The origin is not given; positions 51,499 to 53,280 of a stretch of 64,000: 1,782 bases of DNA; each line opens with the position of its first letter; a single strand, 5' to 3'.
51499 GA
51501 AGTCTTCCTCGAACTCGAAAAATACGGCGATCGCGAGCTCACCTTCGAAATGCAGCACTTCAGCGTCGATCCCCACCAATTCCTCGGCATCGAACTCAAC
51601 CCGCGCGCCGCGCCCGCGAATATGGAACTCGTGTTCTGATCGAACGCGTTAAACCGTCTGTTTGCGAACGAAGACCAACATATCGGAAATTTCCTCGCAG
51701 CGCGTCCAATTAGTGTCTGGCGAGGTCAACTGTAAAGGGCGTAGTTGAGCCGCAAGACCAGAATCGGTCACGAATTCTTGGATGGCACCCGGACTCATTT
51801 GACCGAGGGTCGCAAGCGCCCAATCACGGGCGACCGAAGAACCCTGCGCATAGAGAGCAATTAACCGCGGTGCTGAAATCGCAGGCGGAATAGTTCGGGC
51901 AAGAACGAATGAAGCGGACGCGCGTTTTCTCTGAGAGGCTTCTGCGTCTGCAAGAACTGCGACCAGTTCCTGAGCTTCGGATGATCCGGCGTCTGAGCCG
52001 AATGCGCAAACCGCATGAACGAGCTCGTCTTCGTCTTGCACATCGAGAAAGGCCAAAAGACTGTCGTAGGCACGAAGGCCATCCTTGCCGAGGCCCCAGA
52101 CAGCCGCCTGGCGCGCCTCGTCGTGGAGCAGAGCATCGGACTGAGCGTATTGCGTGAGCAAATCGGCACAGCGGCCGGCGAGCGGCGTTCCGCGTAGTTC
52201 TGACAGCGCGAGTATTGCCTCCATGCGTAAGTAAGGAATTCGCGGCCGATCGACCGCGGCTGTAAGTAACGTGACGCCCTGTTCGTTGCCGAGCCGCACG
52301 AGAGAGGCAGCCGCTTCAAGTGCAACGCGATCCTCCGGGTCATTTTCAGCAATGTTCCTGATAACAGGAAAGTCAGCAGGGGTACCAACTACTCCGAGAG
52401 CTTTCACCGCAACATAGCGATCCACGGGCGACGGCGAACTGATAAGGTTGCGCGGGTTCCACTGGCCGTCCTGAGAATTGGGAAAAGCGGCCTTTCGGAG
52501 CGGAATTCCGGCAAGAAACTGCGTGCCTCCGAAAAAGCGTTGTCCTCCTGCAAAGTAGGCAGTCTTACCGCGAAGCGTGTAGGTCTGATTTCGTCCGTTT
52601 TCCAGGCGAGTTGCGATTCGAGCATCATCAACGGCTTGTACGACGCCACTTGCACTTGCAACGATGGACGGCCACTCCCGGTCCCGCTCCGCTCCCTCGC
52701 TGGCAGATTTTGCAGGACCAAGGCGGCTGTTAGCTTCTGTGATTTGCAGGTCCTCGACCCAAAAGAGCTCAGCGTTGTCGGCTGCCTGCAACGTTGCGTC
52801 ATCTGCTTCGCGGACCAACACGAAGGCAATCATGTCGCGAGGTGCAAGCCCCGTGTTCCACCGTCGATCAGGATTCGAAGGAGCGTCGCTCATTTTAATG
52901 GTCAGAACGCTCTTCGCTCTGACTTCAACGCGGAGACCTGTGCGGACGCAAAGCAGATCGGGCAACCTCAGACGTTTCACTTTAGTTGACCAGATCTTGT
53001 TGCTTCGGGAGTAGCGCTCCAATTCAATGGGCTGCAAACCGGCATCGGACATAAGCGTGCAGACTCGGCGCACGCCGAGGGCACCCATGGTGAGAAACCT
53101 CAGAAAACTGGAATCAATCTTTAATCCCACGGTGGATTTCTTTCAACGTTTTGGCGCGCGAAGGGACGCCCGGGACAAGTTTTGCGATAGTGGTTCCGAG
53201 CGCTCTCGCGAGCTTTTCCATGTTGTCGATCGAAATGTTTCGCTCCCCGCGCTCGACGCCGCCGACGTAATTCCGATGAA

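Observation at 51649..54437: PvuII-style C-R/M divergon whose R slot holds an unfamiliar nuclease-HEAT repeat fusion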

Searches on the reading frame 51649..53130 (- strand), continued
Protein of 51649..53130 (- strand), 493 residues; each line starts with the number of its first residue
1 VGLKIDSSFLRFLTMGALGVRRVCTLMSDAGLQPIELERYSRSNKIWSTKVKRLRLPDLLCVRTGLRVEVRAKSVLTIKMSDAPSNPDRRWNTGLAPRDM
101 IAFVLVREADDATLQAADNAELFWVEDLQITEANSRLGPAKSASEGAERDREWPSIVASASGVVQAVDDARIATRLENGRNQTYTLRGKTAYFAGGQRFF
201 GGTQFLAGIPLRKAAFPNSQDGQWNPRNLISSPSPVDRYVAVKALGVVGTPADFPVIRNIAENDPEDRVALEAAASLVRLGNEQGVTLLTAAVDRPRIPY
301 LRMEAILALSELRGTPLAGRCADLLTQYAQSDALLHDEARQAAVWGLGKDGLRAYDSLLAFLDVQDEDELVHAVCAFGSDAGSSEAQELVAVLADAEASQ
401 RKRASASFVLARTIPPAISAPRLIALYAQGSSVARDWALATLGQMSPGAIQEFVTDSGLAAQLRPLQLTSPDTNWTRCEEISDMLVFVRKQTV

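Call 42: search_solved_structures(query=A3, max_evalue=0.01, show_alignments=1)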
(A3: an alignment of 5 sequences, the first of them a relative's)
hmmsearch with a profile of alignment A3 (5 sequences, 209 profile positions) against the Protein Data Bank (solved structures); distinct sequences matched with E-value up to 0.01: 6.
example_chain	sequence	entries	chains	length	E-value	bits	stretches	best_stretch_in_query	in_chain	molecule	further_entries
3ksk_A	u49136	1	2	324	4.8e-118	395.2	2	30-201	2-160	Type-2 restriction enzyme PvuII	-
1eyu_A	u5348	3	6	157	3.1e-58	199.8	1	30-197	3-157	TYPE II RESTRICTION ENZYME PVUII | PROTEIN (PVUII (E.C.3.1.21.4))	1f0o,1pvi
1h56_A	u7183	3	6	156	3.7e-58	199.6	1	30-197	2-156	TYPE II RESTRICTION ENZYME PVUII | Pvu II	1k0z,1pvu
1ni0_A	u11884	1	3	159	4.8e-58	199.2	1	30-198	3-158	Type II restriction enzyme PvuII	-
3pvi_A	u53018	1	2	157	5.7e-57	195.7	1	30-197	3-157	PROTEIN (PVUII ENDONUCLEASE)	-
2pvi_A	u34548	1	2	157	8.5e-56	191.9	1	30-197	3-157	TYPE II RESTRICTION ENZYME PVUII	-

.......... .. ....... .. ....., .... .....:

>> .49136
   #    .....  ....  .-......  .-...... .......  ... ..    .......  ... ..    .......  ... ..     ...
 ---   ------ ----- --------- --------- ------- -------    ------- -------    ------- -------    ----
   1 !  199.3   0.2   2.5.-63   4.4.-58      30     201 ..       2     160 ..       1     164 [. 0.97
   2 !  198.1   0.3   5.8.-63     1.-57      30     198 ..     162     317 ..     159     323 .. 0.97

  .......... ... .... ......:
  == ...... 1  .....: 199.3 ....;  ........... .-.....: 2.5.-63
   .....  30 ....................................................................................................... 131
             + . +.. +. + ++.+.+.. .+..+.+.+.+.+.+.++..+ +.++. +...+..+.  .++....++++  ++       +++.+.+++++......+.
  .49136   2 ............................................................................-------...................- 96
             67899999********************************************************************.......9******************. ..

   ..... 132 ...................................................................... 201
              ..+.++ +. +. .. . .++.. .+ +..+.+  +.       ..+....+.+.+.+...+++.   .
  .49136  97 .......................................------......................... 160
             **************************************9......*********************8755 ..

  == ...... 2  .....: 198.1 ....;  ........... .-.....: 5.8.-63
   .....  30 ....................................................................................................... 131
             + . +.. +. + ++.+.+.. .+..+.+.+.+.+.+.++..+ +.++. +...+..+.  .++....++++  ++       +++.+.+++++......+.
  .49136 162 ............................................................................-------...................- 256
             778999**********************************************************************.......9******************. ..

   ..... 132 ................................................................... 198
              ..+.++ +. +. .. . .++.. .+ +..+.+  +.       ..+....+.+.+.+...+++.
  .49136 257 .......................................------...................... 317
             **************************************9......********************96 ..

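Call 46: search_dna_similar(query=window:51649-53130:-, collection=plasmids, mode=protein, max_rows=15)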
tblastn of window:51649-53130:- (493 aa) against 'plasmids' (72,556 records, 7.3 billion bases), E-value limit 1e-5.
No match.

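Call 47: search_dna_similar(query=window:51649-53130:-, collection=phages, mode=protein, max_rows=10)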
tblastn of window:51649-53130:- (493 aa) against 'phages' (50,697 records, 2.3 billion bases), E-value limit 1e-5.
No match.

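Call 79: list_cluster_members(proteins=[P0009, P0068, P0111, P0117, P0049, P0099])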
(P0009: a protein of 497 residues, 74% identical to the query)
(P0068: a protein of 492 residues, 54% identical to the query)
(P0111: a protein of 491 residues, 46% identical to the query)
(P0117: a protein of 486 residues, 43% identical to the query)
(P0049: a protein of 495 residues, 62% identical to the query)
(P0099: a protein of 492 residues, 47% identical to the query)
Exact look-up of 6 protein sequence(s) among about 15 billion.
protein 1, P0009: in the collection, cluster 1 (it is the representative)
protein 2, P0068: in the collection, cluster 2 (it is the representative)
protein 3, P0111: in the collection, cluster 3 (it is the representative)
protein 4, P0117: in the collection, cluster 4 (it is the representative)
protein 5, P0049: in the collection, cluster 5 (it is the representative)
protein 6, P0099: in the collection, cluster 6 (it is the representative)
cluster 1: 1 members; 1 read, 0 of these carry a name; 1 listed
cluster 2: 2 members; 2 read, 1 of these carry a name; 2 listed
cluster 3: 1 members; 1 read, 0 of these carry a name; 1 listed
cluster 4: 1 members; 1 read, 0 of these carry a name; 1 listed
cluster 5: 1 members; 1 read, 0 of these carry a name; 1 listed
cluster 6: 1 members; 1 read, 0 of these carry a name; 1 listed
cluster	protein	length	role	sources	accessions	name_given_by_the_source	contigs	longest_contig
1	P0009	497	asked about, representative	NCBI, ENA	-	-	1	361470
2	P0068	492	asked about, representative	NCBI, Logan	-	-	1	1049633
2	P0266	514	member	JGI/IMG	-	HEAT repeat protein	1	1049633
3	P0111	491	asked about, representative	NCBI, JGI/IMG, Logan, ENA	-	-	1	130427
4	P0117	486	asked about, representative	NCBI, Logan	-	-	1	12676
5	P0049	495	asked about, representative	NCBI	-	-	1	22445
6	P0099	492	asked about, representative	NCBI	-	-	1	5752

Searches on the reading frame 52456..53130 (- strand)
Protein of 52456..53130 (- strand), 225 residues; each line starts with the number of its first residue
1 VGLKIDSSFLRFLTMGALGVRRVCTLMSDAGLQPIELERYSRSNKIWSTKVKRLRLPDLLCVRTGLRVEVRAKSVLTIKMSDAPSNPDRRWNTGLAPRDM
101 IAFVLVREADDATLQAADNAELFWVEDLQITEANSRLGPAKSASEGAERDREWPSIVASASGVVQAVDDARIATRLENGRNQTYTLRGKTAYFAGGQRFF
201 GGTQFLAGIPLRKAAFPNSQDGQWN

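Call 26: search_solved_structures(query=A2, max_evalue=10, show_alignments=3)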
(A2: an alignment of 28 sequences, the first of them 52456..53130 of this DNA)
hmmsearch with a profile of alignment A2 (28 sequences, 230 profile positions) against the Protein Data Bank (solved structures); distinct sequences matched with E-value up to 10: 6.
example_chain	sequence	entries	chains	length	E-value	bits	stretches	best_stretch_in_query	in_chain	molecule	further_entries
8snb_6U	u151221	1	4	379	0.097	15.4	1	124-182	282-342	RIB43A-like with coiled-coils protein 2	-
4fbo_A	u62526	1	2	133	0.84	12.3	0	81-120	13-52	Pseudomonas fluorescens agglutinin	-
4fbr_A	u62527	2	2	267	0.87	12.2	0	83-118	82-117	Myxobacterial hemagglutinin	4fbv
1zhq_A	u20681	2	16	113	0.92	12.2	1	125-158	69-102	mannan-binding lectin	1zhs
4wcx_A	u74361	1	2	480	1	12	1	110-188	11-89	Biotin and thiamin synthesis associated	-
8i23_C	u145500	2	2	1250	1.2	11.8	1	154-212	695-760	DNA-directed RNA polymerase subunit beta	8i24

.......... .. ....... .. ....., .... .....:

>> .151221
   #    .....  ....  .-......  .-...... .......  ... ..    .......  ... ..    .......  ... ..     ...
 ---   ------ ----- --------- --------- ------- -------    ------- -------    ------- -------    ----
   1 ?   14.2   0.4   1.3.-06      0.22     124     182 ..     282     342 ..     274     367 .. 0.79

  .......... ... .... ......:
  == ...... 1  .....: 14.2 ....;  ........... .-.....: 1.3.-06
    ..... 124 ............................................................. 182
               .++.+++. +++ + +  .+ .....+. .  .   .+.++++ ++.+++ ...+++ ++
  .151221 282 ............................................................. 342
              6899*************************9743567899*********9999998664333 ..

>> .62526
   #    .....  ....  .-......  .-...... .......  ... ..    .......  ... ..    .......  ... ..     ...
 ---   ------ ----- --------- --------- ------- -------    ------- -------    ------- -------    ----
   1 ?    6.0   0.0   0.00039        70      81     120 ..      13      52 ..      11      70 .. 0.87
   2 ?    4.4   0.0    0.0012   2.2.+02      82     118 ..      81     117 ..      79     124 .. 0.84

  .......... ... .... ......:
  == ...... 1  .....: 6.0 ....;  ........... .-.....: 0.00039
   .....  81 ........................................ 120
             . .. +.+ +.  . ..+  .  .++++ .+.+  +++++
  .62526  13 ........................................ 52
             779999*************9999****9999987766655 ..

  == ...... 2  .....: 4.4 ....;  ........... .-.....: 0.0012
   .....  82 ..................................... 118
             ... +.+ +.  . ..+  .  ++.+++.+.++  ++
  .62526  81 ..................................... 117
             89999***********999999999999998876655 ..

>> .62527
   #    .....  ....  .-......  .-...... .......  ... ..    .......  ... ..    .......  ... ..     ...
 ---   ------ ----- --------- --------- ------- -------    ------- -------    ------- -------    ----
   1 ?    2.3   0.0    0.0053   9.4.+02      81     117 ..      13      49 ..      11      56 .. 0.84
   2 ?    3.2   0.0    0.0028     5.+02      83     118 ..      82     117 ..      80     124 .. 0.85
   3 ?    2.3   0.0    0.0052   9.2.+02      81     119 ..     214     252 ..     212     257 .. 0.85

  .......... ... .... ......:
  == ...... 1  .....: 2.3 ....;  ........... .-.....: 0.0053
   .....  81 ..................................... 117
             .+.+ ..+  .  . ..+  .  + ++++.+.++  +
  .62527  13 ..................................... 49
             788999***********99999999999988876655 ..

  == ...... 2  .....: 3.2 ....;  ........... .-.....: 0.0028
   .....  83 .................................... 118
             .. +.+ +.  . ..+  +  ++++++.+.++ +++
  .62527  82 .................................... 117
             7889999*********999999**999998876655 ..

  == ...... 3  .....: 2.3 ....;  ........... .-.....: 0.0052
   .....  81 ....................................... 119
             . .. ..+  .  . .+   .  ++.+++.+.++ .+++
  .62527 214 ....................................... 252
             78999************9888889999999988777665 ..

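Call 36: predict_structure(alignment_id=A2)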
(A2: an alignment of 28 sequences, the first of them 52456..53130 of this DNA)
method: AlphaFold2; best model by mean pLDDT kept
length: 225 residues; sequences in the alignment: 28
mean_pLDDT: 89.4   pTM: 0.87
mean pLDDT of the five models: 89.4, 88.7, 88.6, 88.3, 87.6
residues with pLDDT >= 90: 163; 70-90: 38; 50-70: 15; < 50: 9
segments of 3 or more residues with pLDDT < 50: 1-3, 48-51
pLDDT, mean of each block of 10 residues (from residue 1): 64 91 96 88 61 76 93 96 89 94 95 94 98 95 74 98 98 98 98 98 98 90 59
secondary structure, 60 per line:
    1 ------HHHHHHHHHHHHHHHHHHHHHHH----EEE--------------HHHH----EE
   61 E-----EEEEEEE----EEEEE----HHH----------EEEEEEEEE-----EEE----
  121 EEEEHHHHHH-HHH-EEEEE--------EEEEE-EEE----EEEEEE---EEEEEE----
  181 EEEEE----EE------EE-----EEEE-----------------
elements in order: H7-29 E34-36 H51-54 E59-61 E67-73 E78-82 E100-108 E114-116 E121-124 H125-130 E136-140 E149-153 E155-157 E162-167 E171-176 E181-185 E205-208

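Call 38: fold_search(model_id=the predicted structure, library=pdb)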
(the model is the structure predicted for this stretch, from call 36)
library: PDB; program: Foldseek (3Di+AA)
matches with E <= 10: 1233; with E <= 0.001: 1
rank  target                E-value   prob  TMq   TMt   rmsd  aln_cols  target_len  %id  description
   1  9fjp_c                8.6e-04  0.99  0.23  0.05  18.6       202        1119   13  Cryo-EM structure of Mycobacterium tuberculosis sigma-B RNA polymerase bound to -10 promoter element ssDNA oligo (released 2025-04-02)
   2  9ujk_C                1.4e-03  1.00  0.23  0.05   5.1        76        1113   30  CryoEM structure of the T.thermophilus transcription initiation complex in the presence of ATP (released 2025-10-22)
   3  9ujp_C                1.7e-03  1.00  0.23  0.05   5.1        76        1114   30  CryoEM structure of the T.thermophilus transcription initiation complex in the presence of Up4A (released 2025-10-22)
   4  9fog_C                2.5e-03  1.00  0.23  0.05   4.7        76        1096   29  Ap3G bound in de novo transcription initiation T. thermophilus RNA polymerase complex with TC DNA template (released 2025-12-17)
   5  5d4d_M                3.4e-03  1.00  0.23  0.05   4.8        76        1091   29  Crystal structure of Thermus thermophilus product complex for transcription initiation with NAD and CTP (released 2016-07-06)
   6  9frj_C                3.9e-03  0.87  0.24  0.05  19.6       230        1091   15  Ap4A bound in de novo transcription initiation T. thermophilus RNA polymerase complex with aTT DNA template (released 2025-12-17)
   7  9fjs_c                4.1e-03  0.98  0.23  0.05  18.3       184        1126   15  Cryo-EM structure of Mycobacterium tuberculosis sigma-B RNA polymerase bound to -10 promoter element ssDNA oligo - sig (released 2025-04-02)
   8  9m98_C                4.4e-03  0.85  0.23  0.05  18.3       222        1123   15  Structural Basis of Pausing During Transcription Initiation in Mycobacterium tuberculosis (released 2026-01-14)
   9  9fok_C                4.7e-03  1.00  0.23  0.05   4.7        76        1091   29  Ap4G bound in de novo transcription initiation T. thermophilus RNA polymerase complex with TC DNA template (released 2025-12-17)
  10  4mq9_C                4.7e-03  0.94  0.23  0.05  18.3       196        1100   18  Crystal structure of Thermus thermophilus RNA polymerase holoenzyme in complex with GE23077 (released 2014-05-07)
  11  9fo6_C                4.9e-03  1.00  0.23  0.05   4.7        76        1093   29  GTP bound in de novo transcription initiation T. thermophilus RNA polymerase complex with TC DNA template (released 2025-12-17)
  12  9m9e_C                4.9e-03  0.96  0.23  0.05  18.2       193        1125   14  Structural Basis of Pausing During Transcription Initiation in Mycobacterium tuberculosis (released 2026-01-14)
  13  8qn8_C                5.2e-03  0.75  0.23  0.06  18.8       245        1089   13  Mycobacterium smegmatis RNA polymerase in complex with HelD, SigA and RbpA in State II (released 2024-10-02)
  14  6asg_C                5.6e-03  1.00  0.22  0.05   5.6        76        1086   29  Crystal structure of Thermus thermophilus RNA polymerase core enzyme (released 2018-04-11)
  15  7vpd_C                5.9e-03  0.90  0.22  0.05  18.9       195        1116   17  Cryo-EM structure of Streptomyces coelicolor RNAP-promoter open complex with one Zur dimers (released 2022-08-03)
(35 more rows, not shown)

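Call 59: search_protein_representatives(alignment_id=A2)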
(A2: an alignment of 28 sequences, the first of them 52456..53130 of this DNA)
Query: 28 sequences, 230 profile positions. Proteins with E-value up to 0.001 (for the whole library): 421; up to 1e-10: 318; up to 1e-30: 205. The best 150 are listed.
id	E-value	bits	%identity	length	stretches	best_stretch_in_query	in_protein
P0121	1.1e-106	371.9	-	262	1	1-229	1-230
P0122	5.6e-106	369.6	-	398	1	1-229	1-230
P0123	4.4e-104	363.4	-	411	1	1-229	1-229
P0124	8.3e-102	355.9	-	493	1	1-229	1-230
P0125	2.5e-98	344.5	-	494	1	1-228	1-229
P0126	3.2e-97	340.9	-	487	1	1-229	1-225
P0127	4.4e-96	337.2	-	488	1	1-229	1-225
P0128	2.8e-95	334.6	-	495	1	1-229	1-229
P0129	8.8e-94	329.7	-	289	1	13-221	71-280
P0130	1.5e-90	319.1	-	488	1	1-229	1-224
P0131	4.7e-90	317.5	-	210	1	1-210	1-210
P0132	1.2e-89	316.1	-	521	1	1-222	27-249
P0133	2.1e-88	312.1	-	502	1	1-229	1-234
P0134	2.4e-88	311.8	-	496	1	1-229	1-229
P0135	9.5e-88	309.9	-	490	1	1-229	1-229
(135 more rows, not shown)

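Call 83: fold_search(model_id=the predicted structure, library=viral)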
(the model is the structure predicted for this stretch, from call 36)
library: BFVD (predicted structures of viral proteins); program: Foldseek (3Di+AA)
matches with E <= 10: 1066; with E <= 0.001: 0
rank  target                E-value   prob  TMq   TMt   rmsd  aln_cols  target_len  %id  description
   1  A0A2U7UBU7            5.9e-03  0.84  0.25  0.17  15.1       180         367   14  Uncharacterized protein [Pandoravirus neocaledonia]
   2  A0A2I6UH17            1.3e-02  0.95  0.36  0.44   9.1       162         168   10  Uncharacterized protein [Salinibacter phage M31CR41-2]
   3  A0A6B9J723            1.4e-02  1.00  0.22  0.04   1.5        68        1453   22  RNA polymerase beta subunit [Photobacterium phage PDCC-1]
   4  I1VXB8                1.5e-02  1.00  0.22  0.04   1.6        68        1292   20  (no name in the UniProt tables at hand)
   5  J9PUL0                1.7e-02  0.77  0.28  0.27  14.5       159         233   17  Uncharacterized protein [Bacillus phage BCD7]
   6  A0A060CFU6            1.8e-02  0.99  0.21  0.51   9.4        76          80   18  (no name in the UniProt tables at hand)
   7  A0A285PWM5            2.1e-02  0.16  0.11  0.03  19.8       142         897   16  Ankyrin repeat [Cedratvirus lausannensis]
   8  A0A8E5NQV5            2.3e-02  1.00  0.22  0.04   1.5        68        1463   19  (no name in the UniProt tables at hand)
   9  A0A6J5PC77            2.5e-02  0.51  0.24  0.32  11.8       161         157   12  Uncharacterized protein [uncultured Caudovirales phage]
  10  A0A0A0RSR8            3.8e-02  0.97  0.23  0.26  15.5       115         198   19  Peptidase [Bacillus phage Moonbeam]
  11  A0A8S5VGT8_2          4.0e-02  1.00  0.22  0.07   4.4        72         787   19  DNA-directed RNA polymerase subunit alpha [Myoviridae sp. ctkfK18]
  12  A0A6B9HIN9            4.3e-02  1.00  0.23  0.14   1.1        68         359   22  (no name in the UniProt tables at hand)
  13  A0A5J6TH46            4.5e-02  0.91  0.31  0.40   5.8       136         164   10  HNH endonuclease [Mycobacterium phage Antsirabe]
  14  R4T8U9                4.8e-02  0.51  0.29  0.26  14.8       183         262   12  Uncharacterized protein [Haloarcula hispanica tailed virus 1]
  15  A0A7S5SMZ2            7.3e-02  0.23  0.12  0.26  13.8       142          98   10  (no name in the UniProt tables at hand)
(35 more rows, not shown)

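Call 84: search_protein_families(library=pfam, alignment_id=A2, max_evalue=10)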
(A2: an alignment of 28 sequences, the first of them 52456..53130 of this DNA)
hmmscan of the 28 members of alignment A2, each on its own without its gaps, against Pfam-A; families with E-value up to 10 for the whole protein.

A. member 1, window:52456-53130:- (225 aa): 1 family
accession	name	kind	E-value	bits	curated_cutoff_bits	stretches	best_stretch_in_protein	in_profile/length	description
PF10011.15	DUF2254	-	0.14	11.4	28.8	1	136-177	177-218/368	Predicted membrane protein (DUF2254)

B. families by the number of members that match (of 28 scanned): 6 families
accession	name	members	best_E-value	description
PF21143.3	Aquarius_N_2nd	3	0.037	Intron-binding protein aquarius, beta-barrel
PF23783.1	Zn_ribbon_TiaS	1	0.015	TiaS C-terminal zinc ribbon domain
PF10011.15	DUF2254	1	0.14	Predicted membrane protein (DUF2254)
PF00718.27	Polyoma_coat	1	0.24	Polyomavirus coat protein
PF03793.24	PASTA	1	0.74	PASTA domain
PF14787.11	zf-CCHC_5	1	4.4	GAG-polyprotein viral zinc-finger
